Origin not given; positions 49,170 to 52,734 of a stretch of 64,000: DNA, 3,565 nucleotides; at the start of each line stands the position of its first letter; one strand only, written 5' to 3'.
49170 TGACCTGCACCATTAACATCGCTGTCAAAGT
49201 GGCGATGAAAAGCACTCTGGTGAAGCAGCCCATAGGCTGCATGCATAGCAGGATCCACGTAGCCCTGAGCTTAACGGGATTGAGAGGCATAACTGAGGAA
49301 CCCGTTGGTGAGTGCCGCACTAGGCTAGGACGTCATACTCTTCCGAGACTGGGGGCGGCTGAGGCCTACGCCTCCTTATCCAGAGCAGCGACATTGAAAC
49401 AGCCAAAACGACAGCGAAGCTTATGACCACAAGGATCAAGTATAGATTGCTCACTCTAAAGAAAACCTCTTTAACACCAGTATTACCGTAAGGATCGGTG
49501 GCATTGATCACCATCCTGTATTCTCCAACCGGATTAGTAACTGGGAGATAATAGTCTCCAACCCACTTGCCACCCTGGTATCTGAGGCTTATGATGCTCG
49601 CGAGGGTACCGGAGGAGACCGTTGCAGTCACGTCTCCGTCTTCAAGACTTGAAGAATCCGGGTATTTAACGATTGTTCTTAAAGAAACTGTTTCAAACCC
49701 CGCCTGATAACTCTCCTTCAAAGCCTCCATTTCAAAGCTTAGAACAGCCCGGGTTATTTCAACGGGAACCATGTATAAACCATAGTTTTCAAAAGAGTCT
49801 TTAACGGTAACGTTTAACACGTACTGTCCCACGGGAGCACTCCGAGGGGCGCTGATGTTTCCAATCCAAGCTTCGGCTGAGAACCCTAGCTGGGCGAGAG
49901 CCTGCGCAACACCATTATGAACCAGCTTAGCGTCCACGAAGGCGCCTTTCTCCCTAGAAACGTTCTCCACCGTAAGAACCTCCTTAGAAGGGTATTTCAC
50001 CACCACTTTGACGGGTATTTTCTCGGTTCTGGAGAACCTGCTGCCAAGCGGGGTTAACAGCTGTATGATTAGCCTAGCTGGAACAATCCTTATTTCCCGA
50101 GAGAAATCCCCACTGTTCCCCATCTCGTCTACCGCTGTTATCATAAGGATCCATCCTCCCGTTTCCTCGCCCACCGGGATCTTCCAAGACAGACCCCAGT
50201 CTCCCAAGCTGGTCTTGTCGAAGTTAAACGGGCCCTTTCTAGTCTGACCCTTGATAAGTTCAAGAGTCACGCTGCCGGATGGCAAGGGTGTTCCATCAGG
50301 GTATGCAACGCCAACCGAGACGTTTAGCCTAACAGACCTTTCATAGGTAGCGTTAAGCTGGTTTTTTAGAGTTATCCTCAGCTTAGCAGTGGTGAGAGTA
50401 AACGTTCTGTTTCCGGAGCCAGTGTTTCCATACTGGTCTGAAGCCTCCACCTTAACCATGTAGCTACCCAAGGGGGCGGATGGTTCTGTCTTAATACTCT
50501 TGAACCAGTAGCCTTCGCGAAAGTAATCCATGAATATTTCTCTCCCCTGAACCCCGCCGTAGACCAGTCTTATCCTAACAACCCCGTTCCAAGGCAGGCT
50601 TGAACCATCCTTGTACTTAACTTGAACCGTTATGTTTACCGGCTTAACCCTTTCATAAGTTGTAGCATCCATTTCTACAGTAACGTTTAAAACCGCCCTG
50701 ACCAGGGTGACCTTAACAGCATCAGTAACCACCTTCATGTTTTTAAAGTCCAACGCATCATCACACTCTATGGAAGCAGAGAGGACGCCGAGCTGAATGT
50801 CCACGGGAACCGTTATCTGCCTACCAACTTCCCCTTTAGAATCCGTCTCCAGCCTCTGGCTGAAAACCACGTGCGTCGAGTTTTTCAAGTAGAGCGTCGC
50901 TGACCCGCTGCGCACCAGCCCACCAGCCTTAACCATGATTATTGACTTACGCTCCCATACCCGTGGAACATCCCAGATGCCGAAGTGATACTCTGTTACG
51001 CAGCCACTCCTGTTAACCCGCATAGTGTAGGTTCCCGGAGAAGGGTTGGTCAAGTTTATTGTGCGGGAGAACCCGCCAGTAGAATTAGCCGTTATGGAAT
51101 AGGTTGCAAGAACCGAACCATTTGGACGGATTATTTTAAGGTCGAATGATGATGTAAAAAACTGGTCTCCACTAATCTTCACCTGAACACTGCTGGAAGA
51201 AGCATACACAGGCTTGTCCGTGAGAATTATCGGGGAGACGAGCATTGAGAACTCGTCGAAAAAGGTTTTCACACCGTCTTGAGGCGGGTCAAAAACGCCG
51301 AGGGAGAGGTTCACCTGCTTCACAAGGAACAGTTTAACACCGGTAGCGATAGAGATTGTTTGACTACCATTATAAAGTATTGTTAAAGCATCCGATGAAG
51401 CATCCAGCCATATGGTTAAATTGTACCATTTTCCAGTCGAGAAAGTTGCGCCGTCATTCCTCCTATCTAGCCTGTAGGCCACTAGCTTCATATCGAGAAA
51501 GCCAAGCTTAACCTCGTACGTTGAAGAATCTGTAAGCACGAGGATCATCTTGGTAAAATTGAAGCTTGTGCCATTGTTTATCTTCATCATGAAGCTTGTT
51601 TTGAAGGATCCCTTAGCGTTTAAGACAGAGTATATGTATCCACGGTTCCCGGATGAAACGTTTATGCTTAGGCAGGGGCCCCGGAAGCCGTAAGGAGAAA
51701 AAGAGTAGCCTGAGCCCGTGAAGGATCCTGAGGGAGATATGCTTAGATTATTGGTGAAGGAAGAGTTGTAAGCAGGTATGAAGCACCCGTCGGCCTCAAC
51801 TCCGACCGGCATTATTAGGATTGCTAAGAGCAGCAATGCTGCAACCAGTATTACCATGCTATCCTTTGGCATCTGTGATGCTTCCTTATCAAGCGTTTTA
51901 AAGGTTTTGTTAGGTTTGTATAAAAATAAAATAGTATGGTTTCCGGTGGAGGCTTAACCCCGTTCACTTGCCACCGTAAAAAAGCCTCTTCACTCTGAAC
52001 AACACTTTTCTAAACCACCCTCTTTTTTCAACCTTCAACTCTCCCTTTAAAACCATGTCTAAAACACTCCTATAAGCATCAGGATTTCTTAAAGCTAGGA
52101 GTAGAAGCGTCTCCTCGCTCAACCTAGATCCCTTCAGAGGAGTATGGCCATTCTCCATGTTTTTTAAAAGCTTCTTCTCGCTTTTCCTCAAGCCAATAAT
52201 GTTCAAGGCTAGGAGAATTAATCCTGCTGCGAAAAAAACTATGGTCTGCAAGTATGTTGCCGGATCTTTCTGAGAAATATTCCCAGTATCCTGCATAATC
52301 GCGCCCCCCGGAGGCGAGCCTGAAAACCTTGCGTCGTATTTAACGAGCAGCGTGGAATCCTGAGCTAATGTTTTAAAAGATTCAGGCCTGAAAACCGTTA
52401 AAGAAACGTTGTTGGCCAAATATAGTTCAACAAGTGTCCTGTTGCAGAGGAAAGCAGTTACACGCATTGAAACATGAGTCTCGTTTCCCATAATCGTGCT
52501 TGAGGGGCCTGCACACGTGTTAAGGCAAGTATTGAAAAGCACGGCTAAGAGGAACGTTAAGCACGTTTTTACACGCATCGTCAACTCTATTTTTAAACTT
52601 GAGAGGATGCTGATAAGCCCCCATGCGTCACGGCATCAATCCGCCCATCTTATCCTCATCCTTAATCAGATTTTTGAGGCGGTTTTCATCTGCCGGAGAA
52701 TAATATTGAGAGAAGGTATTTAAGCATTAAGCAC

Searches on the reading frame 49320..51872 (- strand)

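Call 3: search_protein_families(library=pfam, proteins=[window:49320-51872:-])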
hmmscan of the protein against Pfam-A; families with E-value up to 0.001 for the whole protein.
window:49320-51872:- (850 aa): 6 families
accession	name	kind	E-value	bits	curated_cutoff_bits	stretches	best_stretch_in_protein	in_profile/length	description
PF01835.25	MG2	-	1.4e-13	51.5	32.8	0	216-287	4-84/96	MG2 domain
PF15418.12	DUF4625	-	1.8e-06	28.7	27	0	562-597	96-131/131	Domain of unknown function (DUF4625)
PF04151.21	PPC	-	5.7e-06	27.6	25.9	1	225-287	11-69/70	Bacterial pre-peptidase C-terminal domain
PF19077.6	Big_13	-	1.1e-05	26.3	27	0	461-492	67-99/102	Bacterial Ig-like domain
PF10648.15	Gmad2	-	0.00024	21.8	25.7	0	222-286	8-77/86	Immunoglobulin-like domain of bacterial spore germination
PF13754.12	Big_3_4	-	0.00033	21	27.3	0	436-484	4-49/106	Domain of unknown function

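Call 4: search_protein_families(library=ncbifam, proteins=[window:49320-51872:-])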
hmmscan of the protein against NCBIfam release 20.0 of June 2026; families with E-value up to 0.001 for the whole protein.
window:49320-51872:- (850 aa): 0 families

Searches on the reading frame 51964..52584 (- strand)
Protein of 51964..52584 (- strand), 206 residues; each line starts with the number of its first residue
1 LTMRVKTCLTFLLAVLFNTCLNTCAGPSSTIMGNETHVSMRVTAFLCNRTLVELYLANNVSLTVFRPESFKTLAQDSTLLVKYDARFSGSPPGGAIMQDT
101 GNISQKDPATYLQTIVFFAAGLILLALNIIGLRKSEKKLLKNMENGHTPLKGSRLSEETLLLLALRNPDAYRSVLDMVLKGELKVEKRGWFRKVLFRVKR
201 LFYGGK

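Call 19: search_protein_families(library=pfam, proteins=[window:51964-52584:-], max_evalue=0.00001)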
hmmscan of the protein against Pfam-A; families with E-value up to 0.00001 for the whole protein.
window:51964-52584:- (206 aa): 0 families

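Call 62: search_protein_families(library=pfam, proteins=[window:51964-52584:-], max_evalue=1)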
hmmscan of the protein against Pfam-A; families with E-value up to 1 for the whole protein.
window:51964-52584:- (206 aa): 1 family
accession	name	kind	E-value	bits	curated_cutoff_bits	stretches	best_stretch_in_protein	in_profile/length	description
PF13855.12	LRR_8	-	0.022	15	27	1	38-75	14-50/61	Leucine rich repeat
